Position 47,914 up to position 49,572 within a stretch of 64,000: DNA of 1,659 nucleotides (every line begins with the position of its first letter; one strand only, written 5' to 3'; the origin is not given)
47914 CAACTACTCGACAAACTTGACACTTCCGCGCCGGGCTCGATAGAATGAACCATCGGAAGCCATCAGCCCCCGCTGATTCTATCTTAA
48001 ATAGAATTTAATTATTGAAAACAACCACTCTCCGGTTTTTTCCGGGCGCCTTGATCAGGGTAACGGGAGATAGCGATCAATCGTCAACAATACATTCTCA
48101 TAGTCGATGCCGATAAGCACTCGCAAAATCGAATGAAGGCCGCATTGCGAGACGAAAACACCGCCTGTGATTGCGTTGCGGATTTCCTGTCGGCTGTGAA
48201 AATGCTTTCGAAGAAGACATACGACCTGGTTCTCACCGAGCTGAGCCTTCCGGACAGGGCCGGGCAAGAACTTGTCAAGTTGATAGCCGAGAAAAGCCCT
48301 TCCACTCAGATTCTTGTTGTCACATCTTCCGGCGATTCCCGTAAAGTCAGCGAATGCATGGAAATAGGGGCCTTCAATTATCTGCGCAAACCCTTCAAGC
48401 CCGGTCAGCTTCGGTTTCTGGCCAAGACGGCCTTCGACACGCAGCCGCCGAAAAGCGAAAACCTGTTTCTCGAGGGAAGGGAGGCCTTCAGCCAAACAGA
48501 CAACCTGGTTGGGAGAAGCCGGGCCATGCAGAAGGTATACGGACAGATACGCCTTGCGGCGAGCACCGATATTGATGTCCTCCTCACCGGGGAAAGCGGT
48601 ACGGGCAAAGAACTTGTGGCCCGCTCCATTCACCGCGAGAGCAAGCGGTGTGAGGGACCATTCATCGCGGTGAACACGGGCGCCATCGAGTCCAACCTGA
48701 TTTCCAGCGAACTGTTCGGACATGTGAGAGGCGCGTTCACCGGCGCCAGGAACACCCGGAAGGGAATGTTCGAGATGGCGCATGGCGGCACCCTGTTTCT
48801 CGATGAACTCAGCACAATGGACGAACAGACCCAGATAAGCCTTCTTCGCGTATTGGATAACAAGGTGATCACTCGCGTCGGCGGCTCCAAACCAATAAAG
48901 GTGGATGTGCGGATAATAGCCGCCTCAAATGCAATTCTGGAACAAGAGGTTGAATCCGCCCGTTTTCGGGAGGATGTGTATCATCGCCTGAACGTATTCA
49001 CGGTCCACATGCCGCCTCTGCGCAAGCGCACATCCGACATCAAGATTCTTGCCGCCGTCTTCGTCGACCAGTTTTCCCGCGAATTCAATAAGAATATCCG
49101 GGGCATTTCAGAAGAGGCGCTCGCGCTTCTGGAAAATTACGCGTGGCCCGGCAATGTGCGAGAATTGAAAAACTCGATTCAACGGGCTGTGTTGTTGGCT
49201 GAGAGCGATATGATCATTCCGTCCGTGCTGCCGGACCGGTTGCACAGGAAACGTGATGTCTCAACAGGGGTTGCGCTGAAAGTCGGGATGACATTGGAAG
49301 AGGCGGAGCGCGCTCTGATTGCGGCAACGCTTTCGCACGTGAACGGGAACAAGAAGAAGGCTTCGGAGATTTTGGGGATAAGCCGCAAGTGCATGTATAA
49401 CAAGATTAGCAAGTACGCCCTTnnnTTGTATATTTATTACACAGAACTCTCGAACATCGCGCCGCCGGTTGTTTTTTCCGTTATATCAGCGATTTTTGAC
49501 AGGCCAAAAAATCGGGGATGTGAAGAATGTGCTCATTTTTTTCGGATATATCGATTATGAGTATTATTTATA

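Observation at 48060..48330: Sigma-54 activator whose receiver has Glu at the phospho-acceptor site and no canonical start codon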

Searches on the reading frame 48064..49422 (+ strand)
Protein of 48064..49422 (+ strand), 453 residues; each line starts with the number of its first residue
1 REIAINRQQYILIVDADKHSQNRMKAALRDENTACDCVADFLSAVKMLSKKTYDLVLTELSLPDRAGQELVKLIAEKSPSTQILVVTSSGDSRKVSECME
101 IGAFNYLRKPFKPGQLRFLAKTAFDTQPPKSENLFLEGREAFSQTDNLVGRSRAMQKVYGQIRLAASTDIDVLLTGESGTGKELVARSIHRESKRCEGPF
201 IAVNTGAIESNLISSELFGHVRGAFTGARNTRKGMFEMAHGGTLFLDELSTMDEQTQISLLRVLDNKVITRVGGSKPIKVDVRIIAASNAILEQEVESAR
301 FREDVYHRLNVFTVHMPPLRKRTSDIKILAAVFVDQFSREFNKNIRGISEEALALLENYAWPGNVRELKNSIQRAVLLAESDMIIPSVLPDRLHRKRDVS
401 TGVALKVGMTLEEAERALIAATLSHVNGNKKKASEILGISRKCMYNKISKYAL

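Call 6: search_protein_families(library=pfam, proteins=[window:48064-49422:+], max_evalue=0.01)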
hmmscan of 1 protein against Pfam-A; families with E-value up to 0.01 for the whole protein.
window:48064-49422:+ (453 aa): 12 families
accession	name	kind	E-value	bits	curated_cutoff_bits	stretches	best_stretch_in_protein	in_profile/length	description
PF00158.32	Sigma54_activat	-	3e-66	222.7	20.2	1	148-314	1-167/168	Sigma-54 interaction domain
PF25601.1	AAA_lid_14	-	2.3e-25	88.7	27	1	320-399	1-80/87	AAA+ ATPase lid domain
PF00072.30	Response_reg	-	4.7e-22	78.7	30.2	1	11-117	1-107/111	Response regulator receiver domain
PF14532.12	Sigma54_activ_2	-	4.9e-21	75.9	25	1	149-319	1-138/138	Sigma-54 interaction domain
PF02954.25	HTH_8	-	5.9e-12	45.6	22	1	410-451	1-42/42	Bacterial regulatory protein, Fis family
PF07728.20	AAA_5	-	3.9e-10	40.3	22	1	171-292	1-125/139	AAA domain (dynein-related subfamily)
PF00004.35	AAA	-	4.5e-07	30.8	21.2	1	172-291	1-111/131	ATPase family associated with various cellular activities (AAA)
PF01078.27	Mg_chelatase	-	7.1e-07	29.3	20.3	1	227-289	93-157/207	Magnesium chelatase, subunit ChlI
PF00493.29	MCM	-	1e-05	25.2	23.3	1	166-292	54-175/224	MCM P-loop domain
PF07724.20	AAA_2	-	0.0018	18.8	27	1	170-300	4-135/166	AAA domain (Cdc48 subfamily)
PF20030.5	bpMoxR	-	0.003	17.1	27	1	157-299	19-155/205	MoxR domain in the MoxR-vWA-beta-propeller ternary systems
PF13191.12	AAA_16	-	0.009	17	32.6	0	148-196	2-51/167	AAA ATPase domain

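Call 7: search_protein_families(library=ncbifam, proteins=[window:48064-49422:+], max_evalue=0.01)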
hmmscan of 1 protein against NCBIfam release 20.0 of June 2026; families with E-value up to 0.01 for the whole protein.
window:48064-49422:+ (453 aa): 108 families (the best 25 are shown)
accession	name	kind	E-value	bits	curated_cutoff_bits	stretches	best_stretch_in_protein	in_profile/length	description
TIGR01818.1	ntrC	equivalog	5.4e-119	398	558.6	2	11-397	1-386/463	nitrogen regulation protein NR(I)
TIGR02915.1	PEP_resp_reg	equivalog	9.3e-117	390.6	502.6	1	11-452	1-443/445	PEP-CTERM-box response regulator transcription factor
NF008469.0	PRK11361.1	equivalog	5.9e-108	361.5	714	1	8-452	4-455/461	acetoacetate metabolism transcriptional regulator AtoC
NF041552.1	TF_PrdR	equivalog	3.9e-101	339.1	795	1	143-451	264-576/577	sigma-54 dependent transcriptional regulator PrdR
NF041946.1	LuxO_transreg_Vib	equivalog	2.8e-97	326.4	800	1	34-404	22-391/463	quorum-sensing sigma-54 dependent transcriptional regulator LuxO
NF050807.1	TransRegFlbDCaul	equivalog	3.4e-95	319.6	750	1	144-452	116-439/454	sigma-54-dependent transcriptional regulator FlbD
NF008176.1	PRK10923.1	equivalog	3.8e-95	319.2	620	1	10-396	5-388/469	nitrogen regulation protein NR(I)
TIGR01817.1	nifA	equivalog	2.7e-93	313.5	528.85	1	137-389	187-438/534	nif-specific transcriptional activator NifA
NF051870.1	NAssimRespRegNtrX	equivalog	1.4e-92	310.9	600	1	10-449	3-448/452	nitrogen assimilation response regulator NtrX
NF007689.0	PRK10365.1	equivalog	9.1e-92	308.1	760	1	10-450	7-441/441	sigma-54-dependent response regulator transcription factor ZraR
NF003451.0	PRK05022.1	equivalog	9.6e-92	308.3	476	1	139-439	183-496/512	nitric oxide reductase transcriptional regulator NorR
NF049963.1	RespRegFlgRCampy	domain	1.4e-89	300.9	750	1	42-453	35-429/429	fla regulon two-component system response regulator FlgR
NF038308.1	RNA_repair_RtcR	equivalog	2.3e-89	300.7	650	1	143-445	177-505/530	RNA repair transcriptional activator RtcR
NF041906.1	V4R_TF_MobR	exception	1.3e-83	281.3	999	1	147-451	233-544/544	phenol degradation transcriptional regulator MobR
NF011695.0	PRK15115.1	equivalog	2.3e-81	273.8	763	1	8-452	6-437/445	two-component system response regulator GlrR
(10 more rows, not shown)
